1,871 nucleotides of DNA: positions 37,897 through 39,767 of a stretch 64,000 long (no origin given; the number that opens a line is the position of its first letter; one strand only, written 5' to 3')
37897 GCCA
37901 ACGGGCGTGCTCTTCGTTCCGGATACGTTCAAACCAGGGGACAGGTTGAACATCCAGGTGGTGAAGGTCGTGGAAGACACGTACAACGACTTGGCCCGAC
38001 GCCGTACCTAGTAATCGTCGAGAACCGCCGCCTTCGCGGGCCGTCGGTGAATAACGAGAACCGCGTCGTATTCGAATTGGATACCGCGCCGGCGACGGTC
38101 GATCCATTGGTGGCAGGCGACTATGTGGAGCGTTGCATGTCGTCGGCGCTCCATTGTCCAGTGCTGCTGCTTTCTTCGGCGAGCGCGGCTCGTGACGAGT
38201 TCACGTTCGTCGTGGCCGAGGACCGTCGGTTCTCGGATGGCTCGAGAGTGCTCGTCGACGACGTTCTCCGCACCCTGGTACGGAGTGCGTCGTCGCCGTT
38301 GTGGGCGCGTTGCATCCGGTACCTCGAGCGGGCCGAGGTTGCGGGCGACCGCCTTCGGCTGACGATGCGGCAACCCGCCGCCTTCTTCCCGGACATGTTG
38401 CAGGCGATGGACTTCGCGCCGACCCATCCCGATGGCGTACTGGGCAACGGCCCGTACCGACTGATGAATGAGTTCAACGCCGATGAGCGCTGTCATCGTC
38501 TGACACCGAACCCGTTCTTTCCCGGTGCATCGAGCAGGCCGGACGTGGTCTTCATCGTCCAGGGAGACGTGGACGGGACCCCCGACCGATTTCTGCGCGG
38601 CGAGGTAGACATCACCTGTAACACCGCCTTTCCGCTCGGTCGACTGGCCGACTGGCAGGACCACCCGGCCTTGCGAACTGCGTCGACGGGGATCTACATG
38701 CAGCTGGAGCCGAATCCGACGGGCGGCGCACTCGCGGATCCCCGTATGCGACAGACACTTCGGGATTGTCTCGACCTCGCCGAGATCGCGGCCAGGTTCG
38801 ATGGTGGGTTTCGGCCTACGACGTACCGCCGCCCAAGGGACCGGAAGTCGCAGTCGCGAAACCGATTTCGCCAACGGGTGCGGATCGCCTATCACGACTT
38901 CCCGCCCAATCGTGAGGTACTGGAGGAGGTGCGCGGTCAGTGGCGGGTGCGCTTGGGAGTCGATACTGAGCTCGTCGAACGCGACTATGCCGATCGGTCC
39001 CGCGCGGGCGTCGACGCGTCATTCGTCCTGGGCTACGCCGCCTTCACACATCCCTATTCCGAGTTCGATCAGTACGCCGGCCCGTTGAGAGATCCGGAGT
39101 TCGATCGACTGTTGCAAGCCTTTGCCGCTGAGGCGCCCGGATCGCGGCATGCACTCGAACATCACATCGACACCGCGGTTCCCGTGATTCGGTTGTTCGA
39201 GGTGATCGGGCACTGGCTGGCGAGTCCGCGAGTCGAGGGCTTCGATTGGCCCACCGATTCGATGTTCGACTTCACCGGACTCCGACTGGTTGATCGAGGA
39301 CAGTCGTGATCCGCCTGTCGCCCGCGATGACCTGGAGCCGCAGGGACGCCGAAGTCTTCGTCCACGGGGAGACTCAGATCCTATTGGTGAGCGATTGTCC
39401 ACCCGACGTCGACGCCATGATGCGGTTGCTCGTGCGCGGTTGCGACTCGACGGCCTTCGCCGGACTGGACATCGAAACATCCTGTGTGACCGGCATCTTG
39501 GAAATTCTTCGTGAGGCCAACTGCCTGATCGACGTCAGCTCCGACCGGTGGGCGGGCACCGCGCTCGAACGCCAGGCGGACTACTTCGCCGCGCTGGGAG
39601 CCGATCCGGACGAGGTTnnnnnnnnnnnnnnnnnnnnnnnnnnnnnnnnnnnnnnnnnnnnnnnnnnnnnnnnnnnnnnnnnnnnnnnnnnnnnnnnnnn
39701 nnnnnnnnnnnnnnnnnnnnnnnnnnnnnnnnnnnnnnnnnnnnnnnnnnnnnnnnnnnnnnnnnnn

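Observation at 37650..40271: Lower-GC cassette of small ORF(s), a signal-less family-5 SBP homologue and an RRE-like/ThiF enzyme: possible peptide-modification (RiPP-like) module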

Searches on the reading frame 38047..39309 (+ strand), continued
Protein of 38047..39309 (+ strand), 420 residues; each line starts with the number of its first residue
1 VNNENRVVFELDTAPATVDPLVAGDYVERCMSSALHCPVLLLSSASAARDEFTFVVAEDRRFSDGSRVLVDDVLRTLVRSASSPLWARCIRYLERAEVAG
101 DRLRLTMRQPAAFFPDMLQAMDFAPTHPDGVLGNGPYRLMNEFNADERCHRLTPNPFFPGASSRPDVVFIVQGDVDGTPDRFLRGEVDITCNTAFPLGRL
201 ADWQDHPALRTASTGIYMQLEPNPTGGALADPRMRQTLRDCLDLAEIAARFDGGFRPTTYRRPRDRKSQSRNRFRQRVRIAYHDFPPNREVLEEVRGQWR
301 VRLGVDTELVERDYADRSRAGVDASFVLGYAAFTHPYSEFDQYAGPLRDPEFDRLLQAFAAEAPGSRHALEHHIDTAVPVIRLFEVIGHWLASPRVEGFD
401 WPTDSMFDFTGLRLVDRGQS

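Call 75: fold_search(model_id=the predicted structure, library=pdb)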
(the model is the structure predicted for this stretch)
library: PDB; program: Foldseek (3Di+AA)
matches with E <= 10: 569; with E <= 0.001: 114
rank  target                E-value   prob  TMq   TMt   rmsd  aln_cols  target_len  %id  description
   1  4toz_B                1.7e-15  1.00  0.43  0.37  11.0       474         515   16  MppA Periplasmic Murein Tripeptide Binding Protein, Unliganded Open Form (released 2015-06-10)
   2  4toz_A                7.0e-15  1.00  0.42  0.36  11.1       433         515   17  MppA Periplasmic Murein Tripeptide Binding Protein, Unliganded Open Form (released 2015-06-10)
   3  4gl8_A                4.7e-14  1.00  0.52  0.45   9.6       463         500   14  X-ray crystal structure of a periplasmic oligopeptide-binding protein/Oligopeptide ABC transporter(OppAIV) from Borrel (released 2012-09-19)
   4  3o9p                  5.6e-14  1.00  0.52  0.44   9.5       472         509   15  The structure of the Escherichia coli murein tripeptide binding protein MppA (released 2011-07-06)
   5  8ay0_C                1.3e-13  1.00  0.49  0.43   8.6       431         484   15  Crystal Structure of the peptide binding protein DppE from Bacillus subtilis in complex with murein tripeptide (released 2023-02-22)
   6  8are_A                1.6e-13  1.00  0.50  0.42   9.4       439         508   14  Crystal structure of the peptide binding protein, OppA, from Bacillus subtilis in complex with a PhrE-derived pentapep (released 2023-02-22)
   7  2z23_A                1.6e-13  1.00  0.50  0.42  10.1       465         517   14  Crystal structure of Y.pestis oligo peptide binding protein OppA with tri-lysine ligand (released 2007-10-30)
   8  1ola_A                2.2e-13  1.00  0.51  0.43  10.2       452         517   16  THE STRUCTURAL BASIS OF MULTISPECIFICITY IN THE OLIGOPEPTIDE-BINDING PROTEIN OPPA (released 1994-07-31)
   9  9a37_MODEL_1_A        2.6e-13  1.00  0.41  0.34  11.7       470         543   16  Model of E. coli OppA by in-cell photo-crosslinking MS and deep learning (released 2023-02-24)
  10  8ay0_A                3.3e-13  1.00  0.49  0.43   9.4       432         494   16  Crystal Structure of the peptide binding protein DppE from Bacillus subtilis in complex with murein tripeptide (released 2023-02-22)
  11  8arn_A                3.9e-13  1.00  0.50  0.43   9.3       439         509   13  Crystal structure of the peptide binding protein, OppA, from Bacillus subtilis in complex with an endogenous tetrapept (released 2023-02-22)
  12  8ay0_B                4.2e-13  1.00  0.49  0.43   8.8       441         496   14  Crystal Structure of the peptide binding protein DppE from Bacillus subtilis in complex with murein tripeptide (released 2023-02-22)
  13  4oer_A                7.5e-13  1.00  0.41  0.35  11.3       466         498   16  Crystal structure of NikA from Brucella suis, unliganded form (released 2014-10-01)
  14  7kz9_A                1.0e-12  1.00  0.49  0.44  10.3       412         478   16  Crystal structure of Pseudomonas sp. PDC86 substrate-binding protein Aapf in complex with a signaling molecule HEHEAA (released 2021-03-17)
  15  3tcf_A                1.5e-12  1.00  0.49  0.42  10.3       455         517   16  Crystal structure of E. coli OppA complexed with endogenous ligands (released 2011-10-12)
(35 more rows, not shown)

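Call 88: find_encoding_contigs(protein=P0075, flank=8000, max_places=1)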
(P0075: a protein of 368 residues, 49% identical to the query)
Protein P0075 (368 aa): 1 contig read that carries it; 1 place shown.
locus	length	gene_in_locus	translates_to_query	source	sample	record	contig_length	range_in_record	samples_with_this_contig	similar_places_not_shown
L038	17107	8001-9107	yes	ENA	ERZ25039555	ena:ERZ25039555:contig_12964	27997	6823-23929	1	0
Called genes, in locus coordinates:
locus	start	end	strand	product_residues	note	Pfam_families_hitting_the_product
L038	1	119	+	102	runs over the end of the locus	-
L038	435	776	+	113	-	PF13397:RbpA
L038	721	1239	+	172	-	-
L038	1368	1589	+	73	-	-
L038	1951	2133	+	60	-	-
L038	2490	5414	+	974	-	PF00211:Guanylate_cyc, PF13191:AAA_16, PF17874:TPR_MalT (faint)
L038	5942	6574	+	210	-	PF02310:B12-binding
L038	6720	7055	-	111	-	-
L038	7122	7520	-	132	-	-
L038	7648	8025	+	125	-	-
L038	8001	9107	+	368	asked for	-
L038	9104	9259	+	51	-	-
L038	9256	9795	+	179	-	PF00899:ThiF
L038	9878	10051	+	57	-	-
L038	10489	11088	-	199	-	PF01209:Ubie_methyltran (weak), PF13489:Methyltransf_23 (weak), PF13847:Methyltransf_31, PF08241:Methyltransf_11, PF08242:Methyltransf_12, PF13649:Methyltransf_25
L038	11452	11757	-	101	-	PF13193:AMP-binding_C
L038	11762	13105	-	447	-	PF00501:AMP-binding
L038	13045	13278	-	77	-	-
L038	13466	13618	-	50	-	PF08031:BBE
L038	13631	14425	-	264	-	PF01565:FAD_binding_4 (weak)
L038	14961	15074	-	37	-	-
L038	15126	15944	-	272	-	PF13406:SLT_2 (faint), PF01464:SLT (weak)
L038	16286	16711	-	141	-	PF07859:Abhydrolase_3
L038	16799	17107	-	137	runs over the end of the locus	PF20434:BD-FAE, PF07859:Abhydrolase_3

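Call 91: search_protein_families(library=padloc, proteins=[window:38047-39309:+], max_evalue=0.001)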
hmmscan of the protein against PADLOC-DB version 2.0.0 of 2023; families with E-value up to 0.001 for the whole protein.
window:38047-39309:+ (420 aa): 0 families

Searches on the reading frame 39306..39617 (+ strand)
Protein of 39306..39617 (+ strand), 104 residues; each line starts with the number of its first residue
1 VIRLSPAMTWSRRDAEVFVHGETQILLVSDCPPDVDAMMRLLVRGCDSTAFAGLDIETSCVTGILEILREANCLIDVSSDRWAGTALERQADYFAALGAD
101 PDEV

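Call 70: search_protein_families(library=pfam, proteins=[window:39306-39617:+], max_evalue=10)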
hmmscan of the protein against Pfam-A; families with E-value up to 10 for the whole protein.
seq(104 aa): 0 families
